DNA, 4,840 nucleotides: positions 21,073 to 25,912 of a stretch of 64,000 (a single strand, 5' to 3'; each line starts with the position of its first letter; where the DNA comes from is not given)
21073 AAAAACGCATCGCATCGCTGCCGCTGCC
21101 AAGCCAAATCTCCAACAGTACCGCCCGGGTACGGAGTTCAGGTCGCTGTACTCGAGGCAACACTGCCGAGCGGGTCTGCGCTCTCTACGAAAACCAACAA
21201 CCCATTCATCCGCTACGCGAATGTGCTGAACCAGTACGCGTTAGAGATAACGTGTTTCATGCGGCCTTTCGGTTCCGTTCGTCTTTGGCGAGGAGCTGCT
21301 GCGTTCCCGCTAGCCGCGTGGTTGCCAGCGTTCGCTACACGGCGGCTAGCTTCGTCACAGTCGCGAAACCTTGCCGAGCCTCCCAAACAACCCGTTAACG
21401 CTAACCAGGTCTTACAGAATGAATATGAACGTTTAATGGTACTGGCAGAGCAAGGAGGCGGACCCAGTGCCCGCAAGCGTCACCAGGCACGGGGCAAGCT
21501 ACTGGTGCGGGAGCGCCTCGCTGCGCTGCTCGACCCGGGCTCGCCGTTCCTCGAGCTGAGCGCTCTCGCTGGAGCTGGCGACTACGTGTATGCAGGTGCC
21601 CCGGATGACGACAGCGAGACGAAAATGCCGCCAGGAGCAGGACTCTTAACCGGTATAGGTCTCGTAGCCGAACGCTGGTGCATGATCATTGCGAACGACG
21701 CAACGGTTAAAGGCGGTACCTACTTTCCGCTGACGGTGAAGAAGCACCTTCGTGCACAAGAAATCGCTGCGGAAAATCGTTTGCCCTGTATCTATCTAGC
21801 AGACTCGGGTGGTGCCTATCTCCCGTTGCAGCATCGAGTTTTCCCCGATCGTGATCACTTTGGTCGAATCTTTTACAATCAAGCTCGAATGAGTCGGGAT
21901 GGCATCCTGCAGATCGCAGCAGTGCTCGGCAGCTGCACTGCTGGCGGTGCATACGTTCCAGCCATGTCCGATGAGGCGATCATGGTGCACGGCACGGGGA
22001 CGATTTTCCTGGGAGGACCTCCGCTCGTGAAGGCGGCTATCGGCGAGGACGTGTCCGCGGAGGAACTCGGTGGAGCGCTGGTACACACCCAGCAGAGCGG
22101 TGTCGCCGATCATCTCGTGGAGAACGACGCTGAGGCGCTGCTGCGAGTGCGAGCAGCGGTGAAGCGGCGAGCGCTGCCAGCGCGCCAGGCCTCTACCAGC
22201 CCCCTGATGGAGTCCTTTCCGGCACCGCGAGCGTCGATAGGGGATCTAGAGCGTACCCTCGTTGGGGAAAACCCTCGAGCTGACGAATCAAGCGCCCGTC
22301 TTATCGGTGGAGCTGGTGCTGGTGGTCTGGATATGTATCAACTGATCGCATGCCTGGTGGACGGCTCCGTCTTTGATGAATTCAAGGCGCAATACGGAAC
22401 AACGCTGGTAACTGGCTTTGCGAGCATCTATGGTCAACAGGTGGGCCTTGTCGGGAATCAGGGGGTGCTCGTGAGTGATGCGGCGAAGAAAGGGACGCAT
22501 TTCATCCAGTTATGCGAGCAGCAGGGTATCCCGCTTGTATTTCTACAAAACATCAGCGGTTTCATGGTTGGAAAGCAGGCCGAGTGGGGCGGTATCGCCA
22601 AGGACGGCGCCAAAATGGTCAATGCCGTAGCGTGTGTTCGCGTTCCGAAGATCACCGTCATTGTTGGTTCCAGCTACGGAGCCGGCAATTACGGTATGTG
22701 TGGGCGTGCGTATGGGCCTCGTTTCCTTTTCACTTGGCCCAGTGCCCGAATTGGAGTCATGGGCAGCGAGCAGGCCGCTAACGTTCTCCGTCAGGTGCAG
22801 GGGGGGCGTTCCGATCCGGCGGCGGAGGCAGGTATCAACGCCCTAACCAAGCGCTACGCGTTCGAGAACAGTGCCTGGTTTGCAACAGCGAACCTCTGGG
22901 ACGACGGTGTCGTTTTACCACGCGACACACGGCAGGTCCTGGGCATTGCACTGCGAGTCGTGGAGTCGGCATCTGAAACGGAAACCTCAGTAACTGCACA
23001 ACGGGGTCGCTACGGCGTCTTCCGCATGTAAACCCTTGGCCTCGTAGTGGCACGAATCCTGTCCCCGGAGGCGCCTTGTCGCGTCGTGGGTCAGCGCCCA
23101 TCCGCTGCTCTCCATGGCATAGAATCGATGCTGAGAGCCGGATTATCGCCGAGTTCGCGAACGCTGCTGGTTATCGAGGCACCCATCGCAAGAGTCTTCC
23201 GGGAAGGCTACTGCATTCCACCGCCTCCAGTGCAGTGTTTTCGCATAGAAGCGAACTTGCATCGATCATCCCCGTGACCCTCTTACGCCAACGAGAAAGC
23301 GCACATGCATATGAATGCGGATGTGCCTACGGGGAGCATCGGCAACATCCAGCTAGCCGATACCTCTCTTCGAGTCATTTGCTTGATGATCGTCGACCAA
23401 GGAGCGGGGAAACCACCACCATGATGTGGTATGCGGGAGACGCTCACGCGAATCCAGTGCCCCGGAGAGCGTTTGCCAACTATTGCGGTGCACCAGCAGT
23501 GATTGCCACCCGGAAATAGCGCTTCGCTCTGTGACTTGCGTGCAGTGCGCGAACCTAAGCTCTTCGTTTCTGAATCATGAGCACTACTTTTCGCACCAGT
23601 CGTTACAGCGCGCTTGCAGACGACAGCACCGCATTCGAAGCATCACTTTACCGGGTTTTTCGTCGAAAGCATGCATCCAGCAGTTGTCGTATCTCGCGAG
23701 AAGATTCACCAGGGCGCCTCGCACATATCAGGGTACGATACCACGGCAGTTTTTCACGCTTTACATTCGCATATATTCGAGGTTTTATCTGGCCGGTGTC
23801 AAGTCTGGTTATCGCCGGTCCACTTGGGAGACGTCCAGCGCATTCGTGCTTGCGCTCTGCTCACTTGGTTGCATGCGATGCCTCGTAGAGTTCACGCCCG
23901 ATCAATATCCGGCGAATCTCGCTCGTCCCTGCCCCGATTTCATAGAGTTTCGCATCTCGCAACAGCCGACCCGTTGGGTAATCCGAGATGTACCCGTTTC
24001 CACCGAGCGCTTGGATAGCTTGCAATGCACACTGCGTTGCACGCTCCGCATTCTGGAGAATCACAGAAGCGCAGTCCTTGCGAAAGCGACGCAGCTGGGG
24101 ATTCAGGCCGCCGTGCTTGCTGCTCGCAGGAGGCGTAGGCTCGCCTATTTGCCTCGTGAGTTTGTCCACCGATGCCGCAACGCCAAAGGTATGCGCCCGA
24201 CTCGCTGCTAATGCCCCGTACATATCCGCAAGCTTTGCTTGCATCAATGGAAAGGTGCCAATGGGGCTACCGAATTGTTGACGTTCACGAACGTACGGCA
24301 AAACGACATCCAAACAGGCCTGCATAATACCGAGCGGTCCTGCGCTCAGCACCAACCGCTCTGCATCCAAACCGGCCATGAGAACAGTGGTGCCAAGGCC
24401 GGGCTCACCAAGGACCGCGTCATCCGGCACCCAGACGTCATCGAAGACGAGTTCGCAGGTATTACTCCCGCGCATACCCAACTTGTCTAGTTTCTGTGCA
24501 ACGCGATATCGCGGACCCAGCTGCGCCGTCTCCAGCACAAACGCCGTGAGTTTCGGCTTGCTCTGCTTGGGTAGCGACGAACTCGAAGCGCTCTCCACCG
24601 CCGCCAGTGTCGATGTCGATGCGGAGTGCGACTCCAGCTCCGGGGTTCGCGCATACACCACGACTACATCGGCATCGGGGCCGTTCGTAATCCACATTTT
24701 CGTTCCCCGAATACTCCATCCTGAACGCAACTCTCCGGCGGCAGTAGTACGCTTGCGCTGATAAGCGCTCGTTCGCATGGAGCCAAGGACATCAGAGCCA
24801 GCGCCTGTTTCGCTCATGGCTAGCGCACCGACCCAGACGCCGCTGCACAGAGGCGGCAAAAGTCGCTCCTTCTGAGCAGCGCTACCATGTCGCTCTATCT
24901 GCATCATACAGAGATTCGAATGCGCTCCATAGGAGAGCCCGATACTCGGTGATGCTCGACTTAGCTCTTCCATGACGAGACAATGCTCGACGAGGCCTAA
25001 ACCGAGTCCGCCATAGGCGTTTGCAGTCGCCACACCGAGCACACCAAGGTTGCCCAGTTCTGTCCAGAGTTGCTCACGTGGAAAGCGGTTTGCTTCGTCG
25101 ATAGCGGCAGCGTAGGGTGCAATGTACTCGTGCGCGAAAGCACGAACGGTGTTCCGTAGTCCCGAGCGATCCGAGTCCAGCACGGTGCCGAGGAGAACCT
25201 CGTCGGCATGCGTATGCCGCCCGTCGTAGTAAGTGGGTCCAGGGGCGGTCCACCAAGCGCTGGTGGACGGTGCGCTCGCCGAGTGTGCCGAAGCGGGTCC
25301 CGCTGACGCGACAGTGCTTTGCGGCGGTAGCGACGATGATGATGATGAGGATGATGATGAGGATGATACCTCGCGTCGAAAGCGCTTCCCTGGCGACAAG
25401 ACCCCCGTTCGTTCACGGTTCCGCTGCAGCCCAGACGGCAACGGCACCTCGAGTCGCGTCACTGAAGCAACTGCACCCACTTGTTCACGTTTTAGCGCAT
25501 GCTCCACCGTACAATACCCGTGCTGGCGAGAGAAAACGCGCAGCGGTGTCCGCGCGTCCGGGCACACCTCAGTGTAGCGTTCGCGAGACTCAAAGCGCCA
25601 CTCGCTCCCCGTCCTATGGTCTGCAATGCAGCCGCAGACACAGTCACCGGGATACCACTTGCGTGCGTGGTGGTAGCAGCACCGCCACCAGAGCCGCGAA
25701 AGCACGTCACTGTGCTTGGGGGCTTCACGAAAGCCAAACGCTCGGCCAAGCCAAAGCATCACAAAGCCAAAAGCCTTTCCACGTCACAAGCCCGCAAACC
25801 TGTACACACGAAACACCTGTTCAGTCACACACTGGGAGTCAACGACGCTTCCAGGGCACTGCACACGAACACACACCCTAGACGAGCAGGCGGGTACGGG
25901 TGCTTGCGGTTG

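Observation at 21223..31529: Metabolic gene cluster: four consecutive leucine-catabolism enzymes (MCCB, IVD, MCCA, AUH) within 10.3 kb of a eukaryotic genome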

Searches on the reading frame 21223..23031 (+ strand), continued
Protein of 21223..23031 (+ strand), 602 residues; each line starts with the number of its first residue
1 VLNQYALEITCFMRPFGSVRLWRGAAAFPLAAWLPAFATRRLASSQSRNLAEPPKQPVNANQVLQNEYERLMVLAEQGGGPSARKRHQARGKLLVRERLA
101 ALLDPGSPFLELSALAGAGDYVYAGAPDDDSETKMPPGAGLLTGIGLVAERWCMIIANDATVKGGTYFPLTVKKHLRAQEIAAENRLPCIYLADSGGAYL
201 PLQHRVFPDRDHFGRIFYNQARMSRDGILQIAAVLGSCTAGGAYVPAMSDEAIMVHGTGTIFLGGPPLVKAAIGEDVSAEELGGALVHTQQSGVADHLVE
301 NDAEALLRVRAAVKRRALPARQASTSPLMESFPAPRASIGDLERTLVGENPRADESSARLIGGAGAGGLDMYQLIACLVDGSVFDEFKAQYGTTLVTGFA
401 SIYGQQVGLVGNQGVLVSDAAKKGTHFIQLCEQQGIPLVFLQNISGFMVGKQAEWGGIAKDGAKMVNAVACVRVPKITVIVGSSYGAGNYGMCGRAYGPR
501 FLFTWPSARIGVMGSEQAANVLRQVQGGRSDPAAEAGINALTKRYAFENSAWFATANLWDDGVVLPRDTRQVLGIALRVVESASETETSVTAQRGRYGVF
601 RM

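Call 78: list_cluster_members(proteins=[P0394, P0411, P0421, P0430, P0441, P0449, P0451, P0452, P0485, P0461])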
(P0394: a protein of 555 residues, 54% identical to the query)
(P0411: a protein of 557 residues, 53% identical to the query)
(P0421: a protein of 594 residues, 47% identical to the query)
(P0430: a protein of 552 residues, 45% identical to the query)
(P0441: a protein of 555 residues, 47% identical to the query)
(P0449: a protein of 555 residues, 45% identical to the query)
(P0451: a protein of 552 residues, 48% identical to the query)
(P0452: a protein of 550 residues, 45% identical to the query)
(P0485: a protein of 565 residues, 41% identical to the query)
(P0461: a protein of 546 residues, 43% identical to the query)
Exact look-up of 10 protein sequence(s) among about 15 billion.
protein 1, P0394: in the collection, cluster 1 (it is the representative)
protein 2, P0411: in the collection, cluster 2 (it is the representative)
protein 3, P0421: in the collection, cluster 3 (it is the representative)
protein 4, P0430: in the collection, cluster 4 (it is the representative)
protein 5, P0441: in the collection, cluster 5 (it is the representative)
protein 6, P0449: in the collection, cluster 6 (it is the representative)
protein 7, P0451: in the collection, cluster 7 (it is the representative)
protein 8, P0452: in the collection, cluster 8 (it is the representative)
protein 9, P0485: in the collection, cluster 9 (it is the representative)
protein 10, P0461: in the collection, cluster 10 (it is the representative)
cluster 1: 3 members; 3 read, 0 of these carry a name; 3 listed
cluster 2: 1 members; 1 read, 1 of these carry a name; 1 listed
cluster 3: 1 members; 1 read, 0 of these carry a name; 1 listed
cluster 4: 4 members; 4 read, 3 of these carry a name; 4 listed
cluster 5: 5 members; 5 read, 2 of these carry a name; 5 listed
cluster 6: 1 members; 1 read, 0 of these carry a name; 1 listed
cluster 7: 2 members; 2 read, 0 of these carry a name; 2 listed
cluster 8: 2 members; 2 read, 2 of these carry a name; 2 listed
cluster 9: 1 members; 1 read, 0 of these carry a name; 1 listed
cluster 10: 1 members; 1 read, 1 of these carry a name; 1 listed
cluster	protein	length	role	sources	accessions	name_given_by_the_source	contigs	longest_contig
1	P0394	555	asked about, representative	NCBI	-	-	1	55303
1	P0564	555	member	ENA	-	-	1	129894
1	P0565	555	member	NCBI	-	-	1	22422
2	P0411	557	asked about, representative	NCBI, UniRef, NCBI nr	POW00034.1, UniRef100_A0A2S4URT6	hypothetical protein PSHT_13266 [Puccinia striiformis] | methylcrotonoyl-CoA carboxylase n=1 Tax=Puccinia striiformis TaxID=27350 ...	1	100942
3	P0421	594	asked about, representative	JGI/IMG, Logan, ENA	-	-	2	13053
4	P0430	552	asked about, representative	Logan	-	-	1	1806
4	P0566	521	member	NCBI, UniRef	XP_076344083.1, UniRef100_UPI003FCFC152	methylcrotonoyl-CoA carboxylase beta chain, mitochondrial-like isoform X3 [Tachypleus ... | methylcrotonoyl-CoA carboxylase beta chain, mitochondrial-like isoform X3 n=1 ...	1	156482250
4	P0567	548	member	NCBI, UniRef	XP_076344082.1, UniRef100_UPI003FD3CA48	methylcrotonoyl-CoA carboxylase beta chain, mitochondrial-like isoform X2 [Tachypleus ... | methylcrotonoyl-CoA carboxylase beta chain, mitochondrial-like isoform X2 n=1 ...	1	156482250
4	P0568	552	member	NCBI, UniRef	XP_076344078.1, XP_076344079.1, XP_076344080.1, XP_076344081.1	methylcrotonoyl-CoA carboxylase beta chain, mitochondrial-like isoform X1 [Tachypleus ... | methylcrotonoyl-CoA carboxylase beta chain, mitochondrial-like isoform X1 n=1 ...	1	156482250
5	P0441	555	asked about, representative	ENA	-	-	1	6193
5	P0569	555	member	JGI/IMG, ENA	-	3-methylcrotonyl-CoA carboxylase beta subunit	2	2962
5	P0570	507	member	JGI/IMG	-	3-methylcrotonyl-CoA carboxylase beta subunit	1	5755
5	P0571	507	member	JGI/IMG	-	-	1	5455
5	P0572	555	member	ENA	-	-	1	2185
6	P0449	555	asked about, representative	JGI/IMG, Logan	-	-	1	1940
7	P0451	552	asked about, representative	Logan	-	-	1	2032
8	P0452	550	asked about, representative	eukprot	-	CAMPEP_0168402296 /NCGR_PEP_ID=MMETSP0228-20121227/23547_1 /TAXON_ID=133427 ...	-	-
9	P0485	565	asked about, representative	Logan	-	-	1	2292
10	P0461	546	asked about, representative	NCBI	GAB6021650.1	hypothetical protein CHUAL_004234 [Chamberlinius hualienensis]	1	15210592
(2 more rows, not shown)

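Call 86: find_related_loci(query=window:21259-23028:+, collection=genome_contigs, flank=8000)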
Query window:21259-23028:+ (590 aa) in genome_contigs; peptide patterns used: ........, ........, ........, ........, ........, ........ (x = any residue, [..] = any of these).
600 stretches matched a pattern (row limit reached: there are more); 597 encode a relative of the query (tblastn E <= 1e-3); the best 80 are kept; 80 distinct loci.
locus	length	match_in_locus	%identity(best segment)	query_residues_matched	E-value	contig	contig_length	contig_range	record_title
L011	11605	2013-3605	58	40-590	0e+0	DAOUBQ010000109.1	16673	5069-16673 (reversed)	MAG TPA_asm: Anaerolineales bacterium isolate H71_739 k91_956385, whole genome shotgun sequence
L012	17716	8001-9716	54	16-590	0e+0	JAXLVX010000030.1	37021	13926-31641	MAG: Anaerolineales bacterium isolate STL-CHL8 C3.223.fa-30, whole genome shotgun sequence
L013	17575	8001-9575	56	43-590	0e+0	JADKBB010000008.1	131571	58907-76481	MAG: Candidatus Villigracilis proximus isolate Mari_MAXAC.029 tig00007705-10-1308280, whole genome shotgun sequence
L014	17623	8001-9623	56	27-590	0e+0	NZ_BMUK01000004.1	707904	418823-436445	Streptomyces purpurascens strain JCM 4509 sequence04, whole genome shotgun sequence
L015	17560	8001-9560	58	48-590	0e+0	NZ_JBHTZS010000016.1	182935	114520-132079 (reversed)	Streptomyces scopuliridis strain NPDC056758 NPDC056758_T15_H10.ctg-0016, whole genome shotgun sequence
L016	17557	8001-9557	58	49-590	0e+0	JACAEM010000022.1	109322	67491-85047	MAG: Chloroflexota bacterium isolate L.E.CH.17 k119_315930, whole genome shotgun sequence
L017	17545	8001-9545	59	48-590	0e+0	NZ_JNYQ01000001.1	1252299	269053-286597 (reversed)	[Kitasatospora] papulosa strain NRRL B-16504 contig1.1, whole genome shotgun sequence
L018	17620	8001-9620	56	28-590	0e+0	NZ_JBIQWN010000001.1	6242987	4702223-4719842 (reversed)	Streptomyces sp. AM6-12 streptomyces_amarelo_1, whole genome shotgun sequence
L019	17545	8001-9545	58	48-590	0e+0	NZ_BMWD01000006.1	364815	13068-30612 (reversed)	Streptomyces fructofermentans strain JCM 4956 sequence06, whole genome shotgun sequence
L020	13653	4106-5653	57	47-590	0e+0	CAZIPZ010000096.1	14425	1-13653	MAG TPA_asm: uncultured Solibacteraceae bacterium isolate SRP287453_co1_354 genome assembly, contig: NODE_7773_length_14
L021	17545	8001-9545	58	48-590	0e+0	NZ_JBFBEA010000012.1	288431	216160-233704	Streptomyces sp. NPDC093544 NPDC093544_189_C6.ctg-0012, whole genome shotgun sequence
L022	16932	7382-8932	58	48-590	0e+0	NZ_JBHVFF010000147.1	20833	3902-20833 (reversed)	Streptomyces sp. NPDC057543 NPDC057543_T22_B8.ctg-0147, whole genome shotgun sequence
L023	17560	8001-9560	58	48-590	0e+0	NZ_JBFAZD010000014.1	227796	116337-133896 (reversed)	Streptomyces sp. NPDC051662 NPDC051662_73_C3.ctg-0014, whole genome shotgun sequence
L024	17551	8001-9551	58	48-590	0e+0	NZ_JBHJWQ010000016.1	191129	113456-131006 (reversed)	Streptomyces sp. NPDC056061 NPDC056061_T25_F3.ctg-0016, whole genome shotgun sequence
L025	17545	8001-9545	58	48-590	0e+0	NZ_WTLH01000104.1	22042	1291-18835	Streptomyces sp. YIM 98790 Scaffold104, whole genome shotgun sequence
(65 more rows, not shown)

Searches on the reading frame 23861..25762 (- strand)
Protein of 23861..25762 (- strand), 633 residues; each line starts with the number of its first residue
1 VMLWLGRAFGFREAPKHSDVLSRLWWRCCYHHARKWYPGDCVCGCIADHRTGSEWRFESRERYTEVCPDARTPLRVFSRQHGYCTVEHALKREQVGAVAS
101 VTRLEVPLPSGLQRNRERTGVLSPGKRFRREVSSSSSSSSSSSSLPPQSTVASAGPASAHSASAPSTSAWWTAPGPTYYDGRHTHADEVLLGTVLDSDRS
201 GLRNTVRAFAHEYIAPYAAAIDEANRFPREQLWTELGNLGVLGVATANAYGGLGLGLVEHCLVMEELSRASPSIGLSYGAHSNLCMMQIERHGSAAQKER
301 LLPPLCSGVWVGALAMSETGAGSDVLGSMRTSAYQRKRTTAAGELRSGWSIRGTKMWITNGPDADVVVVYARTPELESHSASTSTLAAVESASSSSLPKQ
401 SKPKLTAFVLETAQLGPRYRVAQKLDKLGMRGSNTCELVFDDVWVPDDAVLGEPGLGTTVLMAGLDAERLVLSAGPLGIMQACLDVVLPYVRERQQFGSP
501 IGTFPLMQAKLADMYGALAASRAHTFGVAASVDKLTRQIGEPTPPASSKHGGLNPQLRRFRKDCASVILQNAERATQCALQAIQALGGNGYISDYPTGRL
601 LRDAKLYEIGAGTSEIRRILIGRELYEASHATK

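Call 4: search_protein_families(library=pfam, proteins=[window:23861-25762:-])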
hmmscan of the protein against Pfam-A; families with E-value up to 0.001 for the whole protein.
window:23861-25762:- (633 aa): 4 families
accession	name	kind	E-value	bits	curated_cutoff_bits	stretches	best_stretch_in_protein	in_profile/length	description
PF02771.21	Acyl-CoA_dh_N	-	3e-36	124.7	22.9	1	201-308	6-112/113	Acyl-CoA dehydrogenase, N-terminal domain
PF00441.29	Acyl-CoA_dh_1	-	1.5e-33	116.5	22.4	1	457-625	3-149/150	Acyl-CoA dehydrogenase, C-terminal domain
PF02770.24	Acyl-CoA_dh_M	-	2e-16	60.4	33.3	1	313-386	1-63/97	Acyl-CoA dehydrogenase, middle domain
PF08028.16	Acyl-CoA_dh_2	-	3e-10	40.9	22.7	1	471-608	2-127/134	Acyl-CoA dehydrogenase, C-terminal domain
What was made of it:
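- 23861..25759 (-): CMT072C, isovaleryl-CoA dehydrogenase, 632 aa as annotated. It has a long N-terminal extension with a poly-Ser run; the ACAD core starts at about residue 195. Pfam ACAD N/M/C domains (call 4).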

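Call 5: search_protein_families(library=ncbifam, proteins=[window:23861-25762:-])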
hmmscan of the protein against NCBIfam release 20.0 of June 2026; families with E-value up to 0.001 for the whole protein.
window:23861-25762:- (633 aa): 22 families
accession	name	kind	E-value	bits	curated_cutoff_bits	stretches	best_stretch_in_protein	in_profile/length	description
NF042972.1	AcrlCoAredClosAcrC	equivalog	1.3e-68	231.4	640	2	196-529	6-302/378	acryloyl-CoA reductase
NF058590.1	AcCoDHFadEBacil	equivalog_domain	4.6e-66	223.5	600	2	403-625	193-410/586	acyl-CoA dehydrogenase FadE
NF045552.1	GlutCoADH_Des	equivalog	1.6e-63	215.2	470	2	404-622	181-376/387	glutaryl-CoA dehydrogenase Acd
NF045652.1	ProlPCPDhRedW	equivalog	1.6e-55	188.4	650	2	198-374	3-170/376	L-prolyl-[peptidyl-carrier protein] dehydrogenase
NF053553.1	prodigi_MBC_PigA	equivalog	5.2e-49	167.4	500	3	195-378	5-179/381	prodigiosin MBC biosynthesis dehydrogenase PigA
NF043006.1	CyhCrbnylCoADH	equivalog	6.4e-48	163.6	650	2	203-534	12-306/380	cyclohexane-1-carbonyl-CoA dehydrogenase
NF042439.1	SulpropCoADesulf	equivalog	1.2e-44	152.7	600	1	204-627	2-372/379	3-sulfinopropanoyl-CoA desulfinase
NF008997.0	PRK12341.1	equivalog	1.7e-38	132.7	537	2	212-534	23-307/382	acyl-CoA dehydrogenase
TIGR03207.1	cyc_hxne_CoA_dh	equivalog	1e-31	110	575.35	2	196-384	2-178/372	cyclohexanecarboxyl-CoA dehydrogenase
NF002885.1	PRK03354.1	equivalog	3.5e-28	98.7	540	2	403-534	176-304/378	crotonobetainyl-CoA dehydrogenase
NF052270.1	Staph_DH_FadE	equivalog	1.9e-24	86.1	600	2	261-375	89-194/400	acyl-CoA dehydrogenase FadE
TIGR03203.1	pimD_small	equivalog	4e-24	85.4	652.7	2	432-525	203-296/378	pimeloyl-CoA dehydrogenase small subunit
NF049984.1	Rv1679_FadE16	equivalog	8.7e-20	71.3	600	1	217-381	15-166/371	Rv1679 family acyl-CoA dehydrogenase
NF037942.1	ac_ACP_DH_MbtN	equivalog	5.7e-17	61.5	700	2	425-531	190-295/376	mycobactin biosynthesis acyl-ACP dehydrogenase MbtN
NF007000.1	PRK09463.1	subfamily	2.4e-14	52.6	600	2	230-367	76-212/726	acyl-CoA dehydrogenase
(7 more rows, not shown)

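Call 11: search_solved_structures(query=window:23861-25762:-, max_evalue=1e-20)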
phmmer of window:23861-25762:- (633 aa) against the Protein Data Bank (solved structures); distinct sequences matched with E-value up to 1e-20: 71 (the best 60 are shown).
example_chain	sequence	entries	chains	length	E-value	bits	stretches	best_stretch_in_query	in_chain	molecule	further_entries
4o5m_A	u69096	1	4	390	6.9e-129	434.6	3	195-374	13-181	Isovaleryl-CoA dehydrogenase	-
4kto_A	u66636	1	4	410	1.8e-125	423.3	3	193-374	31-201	isovaleryl-CoA dehydrogenase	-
1ivh_A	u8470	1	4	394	1.5e-115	390.5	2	195-534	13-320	ISOVALERYL-COA DEHYDROGENASE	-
8sgr_A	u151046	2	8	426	1.6e-115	390.4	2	195-533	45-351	Isovaleryl-CoA dehydrogenase, mitochondrial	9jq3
9jq4_A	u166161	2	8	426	1.2e-114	387.6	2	195-533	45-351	Isovaleryl-CoA dehydrogenase, mitochondrial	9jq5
9w60_A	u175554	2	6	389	7.9e-61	209.8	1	201-623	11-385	Butyryl CoA dehydrogenase apo protein | Butyryl CoA Dehydrogenase with FAD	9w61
2vig_A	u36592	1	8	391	6e-59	203.5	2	201-380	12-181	SHORT-CHAIN SPECIFIC ACYL-COA DEHYDROGENASE,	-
7y0a_A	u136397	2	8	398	9.3e-59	202.9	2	200-375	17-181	Short-chain specific acyl-CoA dehydrogenase, mitochondrial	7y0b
8sgs_A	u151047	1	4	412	9.4e-59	202.9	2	199-375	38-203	Short-chain specific acyl-CoA dehydrogenase, mitochondrial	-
1jqi_A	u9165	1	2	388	4.7e-58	200.6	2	416-625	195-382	short chain acyl-CoA dehydrogenase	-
5lnx_A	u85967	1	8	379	2e-56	195.2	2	397-625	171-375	Acyl-CoA dehydrogenase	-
5ol2_C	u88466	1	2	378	1.5e-53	185.7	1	404-625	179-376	Acyl-CoA dehydrogenase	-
2dvl_A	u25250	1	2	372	1.2e-52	182.7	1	202-374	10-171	Acyl-CoA dehydrogenase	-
3pfd_A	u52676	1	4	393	8.5e-52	179.9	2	418-625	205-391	Acyl-CoA dehydrogenase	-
1ws9_A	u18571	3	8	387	3.9e-50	174.4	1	205-523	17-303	acyl-CoA dehydrogenase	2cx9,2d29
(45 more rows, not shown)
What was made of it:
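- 23861..25759 (-): PDB: 435 bits to IVD against 210 to SCAD (call 11).
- On Isovaleryl-CoA dehydrogenase (EC 1.3.8.4): Scores are 435 bits to IVD against 210 to SCAD (call 11).
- Checked: IVD: 435 bits to IVD, against 210 to short-chain ACAD (call 11).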
